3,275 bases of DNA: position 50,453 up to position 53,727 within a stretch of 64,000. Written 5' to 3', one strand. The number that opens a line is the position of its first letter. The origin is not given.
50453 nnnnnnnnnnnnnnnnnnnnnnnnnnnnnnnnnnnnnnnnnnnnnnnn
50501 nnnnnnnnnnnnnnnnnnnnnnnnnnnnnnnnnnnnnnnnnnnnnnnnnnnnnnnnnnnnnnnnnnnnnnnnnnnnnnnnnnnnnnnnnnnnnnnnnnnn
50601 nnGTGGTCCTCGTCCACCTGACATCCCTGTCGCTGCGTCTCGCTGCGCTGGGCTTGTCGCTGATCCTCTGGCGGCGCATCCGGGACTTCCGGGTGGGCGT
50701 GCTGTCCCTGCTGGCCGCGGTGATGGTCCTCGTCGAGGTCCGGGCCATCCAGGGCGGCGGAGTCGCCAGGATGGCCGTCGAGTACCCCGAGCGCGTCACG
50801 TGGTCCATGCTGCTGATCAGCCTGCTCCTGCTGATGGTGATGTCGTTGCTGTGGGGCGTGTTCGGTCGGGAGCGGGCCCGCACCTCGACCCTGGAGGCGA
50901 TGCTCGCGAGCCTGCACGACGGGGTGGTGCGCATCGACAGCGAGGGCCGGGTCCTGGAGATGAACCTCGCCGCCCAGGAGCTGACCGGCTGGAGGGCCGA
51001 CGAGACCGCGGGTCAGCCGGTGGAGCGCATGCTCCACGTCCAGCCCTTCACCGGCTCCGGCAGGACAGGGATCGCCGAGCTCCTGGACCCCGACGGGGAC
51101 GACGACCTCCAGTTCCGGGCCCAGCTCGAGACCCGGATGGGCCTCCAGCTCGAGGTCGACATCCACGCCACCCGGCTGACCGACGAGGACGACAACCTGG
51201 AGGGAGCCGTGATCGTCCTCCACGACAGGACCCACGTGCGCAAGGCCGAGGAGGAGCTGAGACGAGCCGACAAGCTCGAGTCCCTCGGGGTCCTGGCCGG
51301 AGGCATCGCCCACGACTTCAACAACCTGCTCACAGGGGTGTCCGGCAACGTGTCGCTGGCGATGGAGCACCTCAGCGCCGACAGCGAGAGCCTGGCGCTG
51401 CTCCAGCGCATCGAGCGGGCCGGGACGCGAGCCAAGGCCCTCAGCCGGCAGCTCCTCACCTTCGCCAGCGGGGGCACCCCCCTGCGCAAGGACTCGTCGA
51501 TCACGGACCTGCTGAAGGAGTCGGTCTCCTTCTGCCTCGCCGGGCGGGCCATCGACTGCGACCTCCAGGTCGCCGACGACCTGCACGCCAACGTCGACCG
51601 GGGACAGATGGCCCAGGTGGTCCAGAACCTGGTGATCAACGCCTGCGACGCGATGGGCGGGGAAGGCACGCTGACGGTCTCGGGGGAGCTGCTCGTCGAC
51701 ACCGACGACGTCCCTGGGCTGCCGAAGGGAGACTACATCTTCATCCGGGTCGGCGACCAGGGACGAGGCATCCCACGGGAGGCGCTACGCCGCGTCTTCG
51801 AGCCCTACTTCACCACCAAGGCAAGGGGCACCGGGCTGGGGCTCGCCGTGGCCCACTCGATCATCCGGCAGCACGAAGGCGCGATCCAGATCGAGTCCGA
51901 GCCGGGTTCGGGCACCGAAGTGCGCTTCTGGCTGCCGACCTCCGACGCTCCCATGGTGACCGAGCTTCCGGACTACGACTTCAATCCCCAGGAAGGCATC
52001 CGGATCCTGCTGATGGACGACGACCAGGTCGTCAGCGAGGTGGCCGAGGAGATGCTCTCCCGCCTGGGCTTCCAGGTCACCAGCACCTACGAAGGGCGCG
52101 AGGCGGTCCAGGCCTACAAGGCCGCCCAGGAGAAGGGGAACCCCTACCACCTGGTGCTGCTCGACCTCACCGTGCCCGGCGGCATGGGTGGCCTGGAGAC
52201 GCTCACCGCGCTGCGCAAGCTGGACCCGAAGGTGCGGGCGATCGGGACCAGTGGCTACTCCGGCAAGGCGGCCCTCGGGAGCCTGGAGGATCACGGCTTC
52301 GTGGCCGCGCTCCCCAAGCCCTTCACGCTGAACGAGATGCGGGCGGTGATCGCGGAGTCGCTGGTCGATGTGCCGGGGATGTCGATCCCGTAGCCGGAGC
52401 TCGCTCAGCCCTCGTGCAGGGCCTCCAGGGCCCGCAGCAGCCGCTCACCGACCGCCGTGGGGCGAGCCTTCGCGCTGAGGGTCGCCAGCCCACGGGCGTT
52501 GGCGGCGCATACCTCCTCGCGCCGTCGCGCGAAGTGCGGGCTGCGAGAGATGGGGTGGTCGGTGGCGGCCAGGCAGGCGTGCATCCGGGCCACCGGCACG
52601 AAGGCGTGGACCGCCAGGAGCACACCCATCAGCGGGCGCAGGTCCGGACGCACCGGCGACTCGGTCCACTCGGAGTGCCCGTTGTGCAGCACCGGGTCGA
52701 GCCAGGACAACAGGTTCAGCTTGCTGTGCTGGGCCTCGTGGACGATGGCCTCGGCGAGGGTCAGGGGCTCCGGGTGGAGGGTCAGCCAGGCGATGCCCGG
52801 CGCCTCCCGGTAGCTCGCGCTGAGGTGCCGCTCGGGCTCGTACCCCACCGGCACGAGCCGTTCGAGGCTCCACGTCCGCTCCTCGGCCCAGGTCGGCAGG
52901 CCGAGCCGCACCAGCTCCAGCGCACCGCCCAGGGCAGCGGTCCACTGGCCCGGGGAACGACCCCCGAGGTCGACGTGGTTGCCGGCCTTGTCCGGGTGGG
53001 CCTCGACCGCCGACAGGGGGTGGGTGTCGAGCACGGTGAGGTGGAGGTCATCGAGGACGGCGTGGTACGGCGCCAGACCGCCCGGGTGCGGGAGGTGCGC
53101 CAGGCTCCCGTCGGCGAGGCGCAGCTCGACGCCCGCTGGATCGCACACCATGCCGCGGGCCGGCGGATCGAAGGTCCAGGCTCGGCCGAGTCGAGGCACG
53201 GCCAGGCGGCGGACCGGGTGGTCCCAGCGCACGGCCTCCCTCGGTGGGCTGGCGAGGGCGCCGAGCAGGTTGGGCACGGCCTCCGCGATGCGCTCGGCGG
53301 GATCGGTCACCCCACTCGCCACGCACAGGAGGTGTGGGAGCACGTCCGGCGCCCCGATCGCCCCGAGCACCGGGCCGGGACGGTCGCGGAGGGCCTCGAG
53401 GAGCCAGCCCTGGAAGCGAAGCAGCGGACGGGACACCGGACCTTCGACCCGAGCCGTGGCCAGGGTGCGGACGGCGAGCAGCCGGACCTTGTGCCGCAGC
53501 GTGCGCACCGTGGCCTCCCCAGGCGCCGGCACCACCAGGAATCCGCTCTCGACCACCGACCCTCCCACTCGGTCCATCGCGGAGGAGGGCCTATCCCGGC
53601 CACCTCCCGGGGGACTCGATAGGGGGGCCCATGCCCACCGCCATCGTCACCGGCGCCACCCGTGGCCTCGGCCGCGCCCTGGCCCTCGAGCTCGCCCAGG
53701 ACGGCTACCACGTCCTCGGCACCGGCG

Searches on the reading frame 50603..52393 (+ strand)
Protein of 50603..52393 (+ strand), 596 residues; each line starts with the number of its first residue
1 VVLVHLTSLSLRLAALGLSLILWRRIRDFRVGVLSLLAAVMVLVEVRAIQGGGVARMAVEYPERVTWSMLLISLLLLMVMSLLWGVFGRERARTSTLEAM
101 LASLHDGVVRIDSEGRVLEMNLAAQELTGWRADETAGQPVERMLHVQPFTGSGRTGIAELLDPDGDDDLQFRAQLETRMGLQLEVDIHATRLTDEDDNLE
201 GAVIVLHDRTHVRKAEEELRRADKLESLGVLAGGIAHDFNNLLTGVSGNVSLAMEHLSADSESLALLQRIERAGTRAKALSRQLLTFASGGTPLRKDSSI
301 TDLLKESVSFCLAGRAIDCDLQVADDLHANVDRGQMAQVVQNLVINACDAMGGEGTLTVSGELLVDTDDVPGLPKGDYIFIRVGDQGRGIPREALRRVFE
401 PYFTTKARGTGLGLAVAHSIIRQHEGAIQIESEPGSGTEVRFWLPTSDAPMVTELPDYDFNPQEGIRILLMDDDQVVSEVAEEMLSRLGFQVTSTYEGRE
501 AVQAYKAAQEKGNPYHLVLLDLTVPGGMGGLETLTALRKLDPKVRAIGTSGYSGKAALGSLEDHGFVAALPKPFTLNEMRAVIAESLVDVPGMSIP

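Call 10: search_protein_families(library=ncbifam, proteins=[window:50603-52393:+], max_evalue=0.0001)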
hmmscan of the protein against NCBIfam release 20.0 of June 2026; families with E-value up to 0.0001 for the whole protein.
window:50603-52393:+ (596 aa): 98 families (the best 25 are shown)
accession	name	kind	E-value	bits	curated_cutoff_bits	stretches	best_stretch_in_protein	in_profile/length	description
NF010411.0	PRK13837.1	equivalog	3.4e-71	240.4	647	1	197-588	419-813/828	two-component system VirA-like sensor kinase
NF046020.1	HisKinCckABruc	equivalog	9.9e-70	235.4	1000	1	191-586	443-866/868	cell cycle histidine kinase CckA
NF008468.0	PRK11360.1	equivalog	2.3e-67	227.8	646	1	96-448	269-610/616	two-component system sensor histidine kinase AtoS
NF010076.0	PRK13557.1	subfamily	7.9e-64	216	631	1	210-579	145-525/540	histidine kinase famiy protein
NF046026.1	HisKinCckACaul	equivalog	1.1e-60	205.6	1000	1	157-579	229-668/678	cell cycle histidine kinase CckA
NF007688.0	PRK10364.1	equivalog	9.2e-43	146.6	479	1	213-446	225-451/460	two-component system sensor histidine kinase ZraS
NF052573.1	HisKinEspAMyxo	equivalog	3e-39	134.7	1400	1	100-585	259-748/755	serine histidine kinase EspA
NF052574.1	HisKinEspCMyxo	equivalog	3e-36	124.9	1200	1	38-544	221-738/785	serine histidine kinase EspC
TIGR02956.1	TMAO_torS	equivalog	1.8e-34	119.1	676.5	1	235-587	471-820/967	TMAO reductase system sensor histidine kinase/response regulator TorS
NF046044.1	PnpS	equivalog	2.7e-30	105.7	400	1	90-445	50-390/390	two-component system histidine kinase PnpS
NF053867.1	SprKinKinDBac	equivalog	3.4e-30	104.9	775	1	204-448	265-499/500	sporulation kinase KinD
NF033092.0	HK_WalK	equivalog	3.5e-30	105.2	725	2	325-445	478-593/594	cell wall metabolism sensor histidine kinase WalK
NF047466.1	hybrid_RR_LvrB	exception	7.3e-30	104.4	500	1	214-445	138-375/377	hybrid histidine kinase/response regulator LvrB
NF047497.1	HK_LIC_12097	equivalog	8.7e-29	100.4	500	1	196-434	118-355/367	LIC_12097 family sensor histidine kinase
NF038348.1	T2SS_HK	subfamily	8.1e-28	97.2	450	1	330-445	466-572/574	histidine kinase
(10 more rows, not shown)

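Call 11: search_protein_families(library=pfam, proteins=[window:50603-52393:+], max_evalue=0.001)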
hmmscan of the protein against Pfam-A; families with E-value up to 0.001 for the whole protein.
window:50603-52393:+ (596 aa): 7 families
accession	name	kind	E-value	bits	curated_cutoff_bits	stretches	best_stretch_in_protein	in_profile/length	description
PF02518.31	HATPase_c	-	7.3e-25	88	26.4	1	332-446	2-109/111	Histidine kinase-, DNA gyrase B-, and HSP90-like ATPase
PF00072.30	Response_reg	-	1.4e-15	57.9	30.2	1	468-583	1-110/111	Response regulator receiver domain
PF00989.32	PAS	-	1e-11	45.3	22.6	1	97-209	3-113/113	PAS fold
PF00512.31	HisKA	-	1.1e-07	32.2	26.9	1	231-290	5-63/66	His Kinase A (phospho-acceptor) domain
PF08448.16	PAS_4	-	2.2e-06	28.3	23.1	1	102-213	2-109/110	PAS fold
PF13426.13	PAS_9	-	4e-06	27.5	27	1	106-210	2-102/103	PAS domain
PF13188.13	PAS_8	-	1e-05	25.7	21.8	1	97-142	3-46/65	PAS domain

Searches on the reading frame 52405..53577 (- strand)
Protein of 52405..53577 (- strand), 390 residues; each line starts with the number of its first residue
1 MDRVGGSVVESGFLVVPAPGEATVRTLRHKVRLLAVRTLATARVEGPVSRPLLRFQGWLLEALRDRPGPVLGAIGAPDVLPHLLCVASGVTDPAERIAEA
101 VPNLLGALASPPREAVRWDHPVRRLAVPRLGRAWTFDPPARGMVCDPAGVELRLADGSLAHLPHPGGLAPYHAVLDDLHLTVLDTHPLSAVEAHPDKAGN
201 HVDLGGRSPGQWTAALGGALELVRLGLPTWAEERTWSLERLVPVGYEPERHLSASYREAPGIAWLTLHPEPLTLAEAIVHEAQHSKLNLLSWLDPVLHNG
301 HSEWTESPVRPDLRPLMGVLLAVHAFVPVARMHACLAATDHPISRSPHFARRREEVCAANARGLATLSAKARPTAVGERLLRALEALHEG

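Call 10: search_protein_families(library=ncbifam, proteins=[window:52405-53577:-], max_evalue=0.0001)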
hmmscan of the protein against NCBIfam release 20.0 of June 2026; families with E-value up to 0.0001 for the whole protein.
window:52405-53577:- (390 aa): 1 family
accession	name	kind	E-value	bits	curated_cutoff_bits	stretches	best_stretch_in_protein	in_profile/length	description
TIGR04267.2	mod_HExxH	domain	5.4e-26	91.7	40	1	218-384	3-177/177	aKG-HExxH-type peptide beta-hydroxylase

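Call 11: search_protein_families(library=pfam, proteins=[window:52405-53577:-], max_evalue=0.001)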
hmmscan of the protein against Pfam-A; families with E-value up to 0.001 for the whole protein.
window:52405-53577:- (390 aa): 0 families
